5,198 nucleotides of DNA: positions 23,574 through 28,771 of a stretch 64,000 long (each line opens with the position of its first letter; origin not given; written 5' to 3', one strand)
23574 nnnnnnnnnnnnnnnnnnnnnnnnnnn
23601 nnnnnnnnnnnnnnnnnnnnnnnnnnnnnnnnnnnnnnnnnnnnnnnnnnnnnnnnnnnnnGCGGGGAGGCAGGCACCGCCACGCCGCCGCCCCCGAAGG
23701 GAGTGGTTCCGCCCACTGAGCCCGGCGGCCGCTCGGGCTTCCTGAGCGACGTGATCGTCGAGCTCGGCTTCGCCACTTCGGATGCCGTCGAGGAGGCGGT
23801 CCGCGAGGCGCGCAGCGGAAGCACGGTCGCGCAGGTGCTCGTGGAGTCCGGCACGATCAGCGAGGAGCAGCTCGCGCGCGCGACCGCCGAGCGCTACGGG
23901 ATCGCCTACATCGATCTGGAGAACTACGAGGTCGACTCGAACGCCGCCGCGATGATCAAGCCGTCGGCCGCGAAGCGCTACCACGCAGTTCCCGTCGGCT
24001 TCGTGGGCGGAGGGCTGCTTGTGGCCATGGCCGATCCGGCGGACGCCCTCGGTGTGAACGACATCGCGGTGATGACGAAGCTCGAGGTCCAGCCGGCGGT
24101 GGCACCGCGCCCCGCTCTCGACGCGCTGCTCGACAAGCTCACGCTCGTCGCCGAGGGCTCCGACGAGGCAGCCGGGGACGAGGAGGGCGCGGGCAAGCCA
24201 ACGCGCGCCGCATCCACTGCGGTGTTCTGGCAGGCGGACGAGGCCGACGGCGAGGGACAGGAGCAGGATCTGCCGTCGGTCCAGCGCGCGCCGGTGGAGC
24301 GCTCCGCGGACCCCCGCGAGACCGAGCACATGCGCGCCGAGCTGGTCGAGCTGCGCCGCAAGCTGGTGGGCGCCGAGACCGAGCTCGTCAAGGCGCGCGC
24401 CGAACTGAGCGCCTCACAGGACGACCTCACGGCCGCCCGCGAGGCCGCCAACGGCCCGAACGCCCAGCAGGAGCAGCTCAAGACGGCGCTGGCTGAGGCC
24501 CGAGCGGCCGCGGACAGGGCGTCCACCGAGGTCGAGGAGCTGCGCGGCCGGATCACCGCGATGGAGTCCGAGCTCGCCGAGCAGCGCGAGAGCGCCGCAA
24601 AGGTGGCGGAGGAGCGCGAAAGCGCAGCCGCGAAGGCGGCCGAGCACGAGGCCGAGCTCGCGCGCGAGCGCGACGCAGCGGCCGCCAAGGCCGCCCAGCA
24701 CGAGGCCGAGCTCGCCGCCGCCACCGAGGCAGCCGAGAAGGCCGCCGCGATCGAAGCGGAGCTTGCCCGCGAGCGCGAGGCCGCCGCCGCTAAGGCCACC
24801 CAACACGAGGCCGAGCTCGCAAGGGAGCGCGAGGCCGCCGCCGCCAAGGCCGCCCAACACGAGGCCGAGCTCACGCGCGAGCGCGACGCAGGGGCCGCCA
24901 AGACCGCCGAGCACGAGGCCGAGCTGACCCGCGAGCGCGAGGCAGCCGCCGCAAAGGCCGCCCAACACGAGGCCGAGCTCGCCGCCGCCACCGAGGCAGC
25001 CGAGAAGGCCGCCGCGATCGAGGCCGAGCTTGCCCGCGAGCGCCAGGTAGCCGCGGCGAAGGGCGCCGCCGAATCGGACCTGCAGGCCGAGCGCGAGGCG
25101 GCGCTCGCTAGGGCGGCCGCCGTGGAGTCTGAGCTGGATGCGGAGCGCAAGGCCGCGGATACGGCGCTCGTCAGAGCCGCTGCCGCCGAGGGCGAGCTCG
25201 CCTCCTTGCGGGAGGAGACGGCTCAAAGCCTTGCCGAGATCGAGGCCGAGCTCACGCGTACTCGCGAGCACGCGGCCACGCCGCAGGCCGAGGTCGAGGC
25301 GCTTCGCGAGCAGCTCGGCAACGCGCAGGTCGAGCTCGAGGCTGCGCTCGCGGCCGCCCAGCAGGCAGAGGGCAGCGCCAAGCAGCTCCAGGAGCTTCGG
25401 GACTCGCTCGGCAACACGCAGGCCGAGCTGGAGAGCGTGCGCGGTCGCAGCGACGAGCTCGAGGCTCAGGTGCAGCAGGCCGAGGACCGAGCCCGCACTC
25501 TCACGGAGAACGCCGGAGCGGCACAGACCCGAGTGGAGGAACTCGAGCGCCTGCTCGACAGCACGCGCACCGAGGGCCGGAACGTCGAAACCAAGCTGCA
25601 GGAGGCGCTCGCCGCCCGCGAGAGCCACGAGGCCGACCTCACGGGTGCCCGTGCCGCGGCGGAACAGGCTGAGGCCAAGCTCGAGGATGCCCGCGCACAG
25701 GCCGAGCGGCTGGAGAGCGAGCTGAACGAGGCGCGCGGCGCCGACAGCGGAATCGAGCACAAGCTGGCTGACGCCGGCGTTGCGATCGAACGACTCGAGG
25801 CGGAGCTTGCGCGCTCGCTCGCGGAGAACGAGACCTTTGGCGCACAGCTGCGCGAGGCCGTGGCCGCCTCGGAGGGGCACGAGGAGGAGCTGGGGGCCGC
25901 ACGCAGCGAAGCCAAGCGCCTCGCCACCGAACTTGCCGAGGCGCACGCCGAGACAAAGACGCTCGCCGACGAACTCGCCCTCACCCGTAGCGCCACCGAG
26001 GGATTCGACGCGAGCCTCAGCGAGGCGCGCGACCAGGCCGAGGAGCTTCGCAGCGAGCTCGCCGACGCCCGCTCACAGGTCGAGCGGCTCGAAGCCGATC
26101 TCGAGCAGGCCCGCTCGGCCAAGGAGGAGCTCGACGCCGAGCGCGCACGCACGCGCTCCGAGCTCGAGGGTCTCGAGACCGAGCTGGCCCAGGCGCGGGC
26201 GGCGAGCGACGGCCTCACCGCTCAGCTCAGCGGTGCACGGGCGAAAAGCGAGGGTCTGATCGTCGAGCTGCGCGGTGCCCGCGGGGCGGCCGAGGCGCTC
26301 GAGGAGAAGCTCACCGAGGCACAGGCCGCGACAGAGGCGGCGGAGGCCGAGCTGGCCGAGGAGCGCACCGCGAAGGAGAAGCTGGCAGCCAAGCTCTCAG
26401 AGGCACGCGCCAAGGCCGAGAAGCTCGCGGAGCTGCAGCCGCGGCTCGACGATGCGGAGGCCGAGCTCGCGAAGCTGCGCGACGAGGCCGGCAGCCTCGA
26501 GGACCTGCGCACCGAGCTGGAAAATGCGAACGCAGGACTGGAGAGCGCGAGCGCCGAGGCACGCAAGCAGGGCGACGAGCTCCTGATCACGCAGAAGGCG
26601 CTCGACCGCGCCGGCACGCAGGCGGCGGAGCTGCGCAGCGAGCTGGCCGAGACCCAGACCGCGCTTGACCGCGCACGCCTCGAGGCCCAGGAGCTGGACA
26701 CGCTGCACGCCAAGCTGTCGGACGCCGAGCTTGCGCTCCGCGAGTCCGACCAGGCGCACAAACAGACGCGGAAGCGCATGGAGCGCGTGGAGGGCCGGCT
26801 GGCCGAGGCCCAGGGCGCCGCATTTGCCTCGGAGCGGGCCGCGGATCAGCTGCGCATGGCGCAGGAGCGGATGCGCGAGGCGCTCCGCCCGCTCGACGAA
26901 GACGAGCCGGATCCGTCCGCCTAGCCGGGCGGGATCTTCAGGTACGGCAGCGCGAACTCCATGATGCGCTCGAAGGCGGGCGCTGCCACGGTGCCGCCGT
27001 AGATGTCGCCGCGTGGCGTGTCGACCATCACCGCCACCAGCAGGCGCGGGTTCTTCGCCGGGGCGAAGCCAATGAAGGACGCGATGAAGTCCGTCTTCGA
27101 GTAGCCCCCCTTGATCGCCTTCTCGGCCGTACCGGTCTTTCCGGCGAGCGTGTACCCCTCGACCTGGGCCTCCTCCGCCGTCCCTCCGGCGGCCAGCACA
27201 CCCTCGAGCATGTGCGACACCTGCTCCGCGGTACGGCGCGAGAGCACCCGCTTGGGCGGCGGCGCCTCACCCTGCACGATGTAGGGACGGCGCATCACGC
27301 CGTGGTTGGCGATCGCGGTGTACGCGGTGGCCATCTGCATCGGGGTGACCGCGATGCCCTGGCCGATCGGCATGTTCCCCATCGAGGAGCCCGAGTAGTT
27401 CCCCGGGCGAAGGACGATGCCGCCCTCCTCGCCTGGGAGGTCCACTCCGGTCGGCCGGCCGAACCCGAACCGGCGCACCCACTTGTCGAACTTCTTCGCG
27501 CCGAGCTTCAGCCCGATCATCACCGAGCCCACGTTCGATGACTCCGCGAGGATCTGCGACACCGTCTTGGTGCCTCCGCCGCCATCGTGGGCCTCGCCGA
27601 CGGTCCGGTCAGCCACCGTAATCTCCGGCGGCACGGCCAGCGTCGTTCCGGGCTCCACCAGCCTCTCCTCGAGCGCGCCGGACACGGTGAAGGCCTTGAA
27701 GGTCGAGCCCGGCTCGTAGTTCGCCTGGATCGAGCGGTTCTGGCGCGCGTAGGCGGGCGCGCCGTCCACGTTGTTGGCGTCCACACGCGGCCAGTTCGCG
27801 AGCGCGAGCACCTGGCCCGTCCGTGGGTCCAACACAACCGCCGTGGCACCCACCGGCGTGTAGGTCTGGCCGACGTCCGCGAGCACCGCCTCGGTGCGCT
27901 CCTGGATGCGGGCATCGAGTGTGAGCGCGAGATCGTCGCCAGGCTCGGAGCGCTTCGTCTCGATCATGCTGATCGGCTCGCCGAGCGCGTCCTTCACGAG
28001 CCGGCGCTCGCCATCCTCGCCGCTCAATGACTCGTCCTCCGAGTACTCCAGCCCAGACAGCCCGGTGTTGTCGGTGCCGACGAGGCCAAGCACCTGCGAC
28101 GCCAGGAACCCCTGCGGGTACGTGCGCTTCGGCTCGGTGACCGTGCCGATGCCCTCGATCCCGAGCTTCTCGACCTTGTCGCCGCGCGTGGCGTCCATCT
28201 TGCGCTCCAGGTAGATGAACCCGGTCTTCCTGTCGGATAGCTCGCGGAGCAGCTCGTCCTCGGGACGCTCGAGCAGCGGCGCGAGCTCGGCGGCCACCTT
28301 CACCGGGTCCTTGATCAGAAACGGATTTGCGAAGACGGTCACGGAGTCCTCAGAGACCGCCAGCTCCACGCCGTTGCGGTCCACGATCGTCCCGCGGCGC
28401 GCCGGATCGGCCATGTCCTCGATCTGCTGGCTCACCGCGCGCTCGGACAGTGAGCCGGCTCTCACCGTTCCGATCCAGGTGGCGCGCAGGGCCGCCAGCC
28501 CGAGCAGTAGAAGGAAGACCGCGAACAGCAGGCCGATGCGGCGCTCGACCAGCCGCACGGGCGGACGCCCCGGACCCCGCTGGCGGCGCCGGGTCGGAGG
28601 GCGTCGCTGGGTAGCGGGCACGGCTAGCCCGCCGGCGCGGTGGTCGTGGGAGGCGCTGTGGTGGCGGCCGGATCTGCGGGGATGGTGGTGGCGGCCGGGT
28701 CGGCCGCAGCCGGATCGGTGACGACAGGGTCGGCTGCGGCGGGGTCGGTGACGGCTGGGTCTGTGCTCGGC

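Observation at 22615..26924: dcw cluster split between ftsI and murE by a 4.3-kb antisense two-gene module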

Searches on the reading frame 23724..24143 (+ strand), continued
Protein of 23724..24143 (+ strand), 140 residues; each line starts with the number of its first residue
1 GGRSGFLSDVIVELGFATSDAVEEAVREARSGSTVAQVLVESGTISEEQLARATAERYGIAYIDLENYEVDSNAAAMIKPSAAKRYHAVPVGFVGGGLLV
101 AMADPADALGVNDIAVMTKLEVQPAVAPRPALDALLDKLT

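Call 82: search_protein_families(library=pfam, proteins=[L050:2286-3368:+, L051:8930-10000:+, L063:4915-5859:+, L071:7489-8625:+, L068:19158-20423:+, L047:184-795:+, L083:9258-9842:+, L045:1509-3290:+, L046:9785-11674:+], max_evalue=0.001)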
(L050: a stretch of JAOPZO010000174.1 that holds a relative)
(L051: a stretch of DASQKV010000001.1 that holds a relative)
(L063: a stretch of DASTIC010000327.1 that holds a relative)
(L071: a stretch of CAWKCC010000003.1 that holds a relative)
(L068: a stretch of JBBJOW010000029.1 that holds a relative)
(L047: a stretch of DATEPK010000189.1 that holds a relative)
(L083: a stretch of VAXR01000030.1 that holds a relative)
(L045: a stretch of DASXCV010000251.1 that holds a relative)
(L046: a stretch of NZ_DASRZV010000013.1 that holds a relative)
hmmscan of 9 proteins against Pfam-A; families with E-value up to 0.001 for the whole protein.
L050:2286-3368:+ (361 aa): 4 families
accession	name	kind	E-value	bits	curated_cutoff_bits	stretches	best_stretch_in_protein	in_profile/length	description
PF00437.27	T2SSE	-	1.2e-47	162.8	24.9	1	8-279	15-285/370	Type II/IV secretion system protein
PF13401.12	AAA_22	-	5.9e-05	23.8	27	1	125-162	4-33/130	AAA domain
PF13555.12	AAA_29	-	0.00028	21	27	1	119-143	15-39/61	P-loop containing region of AAA domain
PF25199.1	nSTAND_NTPase5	-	0.00043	20.6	34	0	125-171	40-86/145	Novel STAND NTPase 5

L051:8930-10000:+ (357 aa): 6 families
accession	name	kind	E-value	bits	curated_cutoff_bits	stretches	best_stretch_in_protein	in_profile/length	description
PF00437.27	T2SSE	-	2.8e-48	164.9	24.9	1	79-348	90-351/370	Type II/IV secretion system protein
PF13555.12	AAA_29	-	1.5e-05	25.1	27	1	120-149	17-46/61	P-loop containing region of AAA domain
PF13401.12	AAA_22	-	4e-05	24.4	27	1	124-170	4-33/130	AAA domain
PF25199.1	nSTAND_NTPase5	-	4.9e-05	23.6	34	1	119-170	35-86/145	Novel STAND NTPase 5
PF13191.12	AAA_16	-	0.00012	23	32.6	1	124-224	24-132/167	AAA ATPase domain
PF13604.12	AAA_30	-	0.00015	22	27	1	116-212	9-102/191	AAA domain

L063:4915-5859:+ (315 aa): 6 families
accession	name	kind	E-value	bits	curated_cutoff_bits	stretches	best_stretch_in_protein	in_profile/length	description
PF00437.27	T2SSE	-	1e-46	159.7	24.9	1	118-277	134-283/370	Type II/IV secretion system protein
PF13401.12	AAA_22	-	1.6e-05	25.7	27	1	125-164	4-42/130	AAA domain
PF25199.1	nSTAND_NTPase5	-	3e-05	24.3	34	1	123-171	38-86/145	Novel STAND NTPase 5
PF13191.12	AAA_16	-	8e-05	23.6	32.6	1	123-157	22-52/167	AAA ATPase domain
PF13555.12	AAA_29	-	0.00039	20.6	27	1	124-143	20-39/61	P-loop containing region of AAA domain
PF13604.12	AAA_30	-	0.00089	19.5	27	0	117-152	9-44/191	AAA domain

L071:7489-8625:+ (379 aa): 6 families
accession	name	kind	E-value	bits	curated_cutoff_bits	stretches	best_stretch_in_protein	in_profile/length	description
PF00437.27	T2SSE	-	1.1e-47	163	24.9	1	83-281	93-287/370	Type II/IV secretion system protein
PF13555.12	AAA_29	-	0.00011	22.3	27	1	124-147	20-43/61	P-loop containing region of AAA domain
PF13401.12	AAA_22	-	0.00013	22.7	27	1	125-208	4-93/130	AAA domain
PF01580.24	FtsK_SpoIIIE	-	0.00025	21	24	1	116-159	30-72/221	FtsK/SpoIIIE family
PF25199.1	nSTAND_NTPase5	-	0.00049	20.4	34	0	117-171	33-86/145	Novel STAND NTPase 5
PF13191.12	AAA_16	-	0.00097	20.1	32.6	0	122-162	21-57/167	AAA ATPase domain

L068:19158-20423:+ (422 aa): 1 family
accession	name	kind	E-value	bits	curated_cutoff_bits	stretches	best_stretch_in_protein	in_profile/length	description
PF07963.17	N_methyl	-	0.00028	20.8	21.2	1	7-32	1-26/27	Prokaryotic N-terminal methylation motif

L047:184-795:+ (204 aa): 0 families

L083:9258-9842:+ (195 aa): 0 families

L045:1509-3290:+ (594 aa): 5 families
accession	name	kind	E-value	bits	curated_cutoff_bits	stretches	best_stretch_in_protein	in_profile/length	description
PF00437.27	T2SSE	-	3.6e-140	467.3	24.9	1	209-592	2-370/370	Type II/IV secretion system protein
PF05157.20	MshEN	-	2e-20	73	23.1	1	100-185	1-87/90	MshEN domain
PF13191.12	AAA_16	-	1.3e-05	26.2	32.6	1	335-416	5-83/167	AAA ATPase domain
PF25199.1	nSTAND_NTPase5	-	0.00016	22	34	1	347-391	38-83/145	Novel STAND NTPase 5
PF13555.12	AAA_29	-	0.00035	20.7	27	1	350-372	22-44/61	P-loop containing region of AAA domain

L046:9785-11674:+ (630 aa): 3 families
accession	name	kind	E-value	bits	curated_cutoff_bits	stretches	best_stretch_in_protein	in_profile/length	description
PF00437.27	T2SSE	-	3.3e-143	477.3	24.9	1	243-625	2-370/370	Type II/IV secretion system protein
PF05157.20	MshEN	-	1.2e-13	51.3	23.1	1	131-212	1-82/90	MshEN domain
PF25199.1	nSTAND_NTPase5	-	9.8e-05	22.7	34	1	382-426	40-85/145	Novel STAND NTPase 5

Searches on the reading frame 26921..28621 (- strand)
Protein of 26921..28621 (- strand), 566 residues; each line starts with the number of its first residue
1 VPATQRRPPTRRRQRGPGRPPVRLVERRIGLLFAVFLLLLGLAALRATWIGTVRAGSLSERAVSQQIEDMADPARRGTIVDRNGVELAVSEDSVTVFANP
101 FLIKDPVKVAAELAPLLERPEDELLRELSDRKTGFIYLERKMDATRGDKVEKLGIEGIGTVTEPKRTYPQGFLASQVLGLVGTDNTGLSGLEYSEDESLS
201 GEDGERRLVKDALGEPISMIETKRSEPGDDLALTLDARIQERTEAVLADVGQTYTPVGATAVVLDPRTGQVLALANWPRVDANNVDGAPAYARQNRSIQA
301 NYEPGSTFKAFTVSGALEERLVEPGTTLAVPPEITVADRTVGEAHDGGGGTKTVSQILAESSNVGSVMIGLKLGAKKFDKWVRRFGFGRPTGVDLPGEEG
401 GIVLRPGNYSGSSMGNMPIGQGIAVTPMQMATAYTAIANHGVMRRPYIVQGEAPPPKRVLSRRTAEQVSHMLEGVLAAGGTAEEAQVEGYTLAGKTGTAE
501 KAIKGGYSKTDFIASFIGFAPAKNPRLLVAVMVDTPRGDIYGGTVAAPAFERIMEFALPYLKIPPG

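Call 7: search_protein_families(library=pfam, proteins=[window:26921-28621:-], max_evalue=0.01)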
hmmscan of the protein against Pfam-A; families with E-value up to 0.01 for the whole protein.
window:26921-28621:- (566 aa): 3 families
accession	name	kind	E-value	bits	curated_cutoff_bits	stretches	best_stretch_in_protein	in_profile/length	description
PF00905.27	Transpeptidase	-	7.9e-77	258.8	22.1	1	260-555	2-299/299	Penicillin binding protein transpeptidase domain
PF03717.20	PBP_dimer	-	1.9e-16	61.4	24.4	1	72-218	2-177/180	Penicillin-binding Protein dimerisation domain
PF21922.1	PBP_dimer_2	-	0.00023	21.8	27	1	165-205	24-63/83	Penicillin binding protein A dimerisation domain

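Call 8: search_protein_families(library=ncbifam, proteins=[window:26921-28621:-], max_evalue=0.01)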
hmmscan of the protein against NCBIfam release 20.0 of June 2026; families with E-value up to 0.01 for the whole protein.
window:26921-28621:- (566 aa): 25 families
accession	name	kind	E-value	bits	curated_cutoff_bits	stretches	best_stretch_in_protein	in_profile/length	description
TIGR02214.1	spoVD_pbp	equivalog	2.1e-123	412.9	688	1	31-565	5-562/636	stage V sporulation protein D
NF053573.1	PBP2_PenA_Neis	exception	1.2e-95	321.2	1105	1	26-565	25-568/572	peptidoglycan D,D-transpeptidase PBP2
TIGR03423.1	pbp2_mrdA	equivalog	8.1e-91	305.4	455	1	27-558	1-591/593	penicillin-binding protein 2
NF011685.0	PRK15105.1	subfamily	8.7e-82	275.5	737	1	24-565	19-565/588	peptidoglycan glycosyltransferase FtsI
NF038271.1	strep_PBP2X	exception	8.3e-58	196.2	1050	2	148-537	165-594/750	penicillin-binding protein PBP2X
NF051842.1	PBP4_5_Efaec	equivalog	1.2e-34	119.7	700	1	67-535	156-647/668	penicillin-binding protein PBP4(5)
TIGR02074.1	PBP_1a_fam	subfamily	1.5e-30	106.5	508.75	1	226-558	221-533/535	PBP1A family penicillin-binding protein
NF038278.1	strep_PBP2B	exception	3.4e-27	95.2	975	1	180-451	256-547/678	penicillin-binding protein PBP2B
NF008061.0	PRK10795.1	equivalog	8.9e-26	90.6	962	1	182-464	202-500/634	peptidoglycan DD-transpeptidase MrdA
NF000237.1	MECA_PBP2A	equivalog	6.5e-20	71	750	1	73-534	148-634/668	PBP2a family beta-lactam-resistant peptidoglycan transpeptidase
NF038276.1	strep_PBP2A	exception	1.7e-18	66.3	1100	1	258-513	353-593/716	penicillin-binding protein PBP2A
NF051885.1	tranpepglycosPbpC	equivalog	6.6e-18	64.6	900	1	231-557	294-593/632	multimodular transpeptidase-transglycosylase PbpC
TIGR02073.1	PBP_1c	equivalog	1.1e-16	60.6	494.2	1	230-499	243-494/728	penicillin-binding protein 1C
NF000409.1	MECA_pure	exception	1.2e-16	60.4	1490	1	67-534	144-634/668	PBP2a family beta-lactam-resistant peptidoglycan transpeptidase MecA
NF000410.1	MECA1_pure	exception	3.6e-15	55.1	1480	1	187-534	278-632/666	PBP2a family beta-lactam-resistant peptidoglycan transpeptidase MecA1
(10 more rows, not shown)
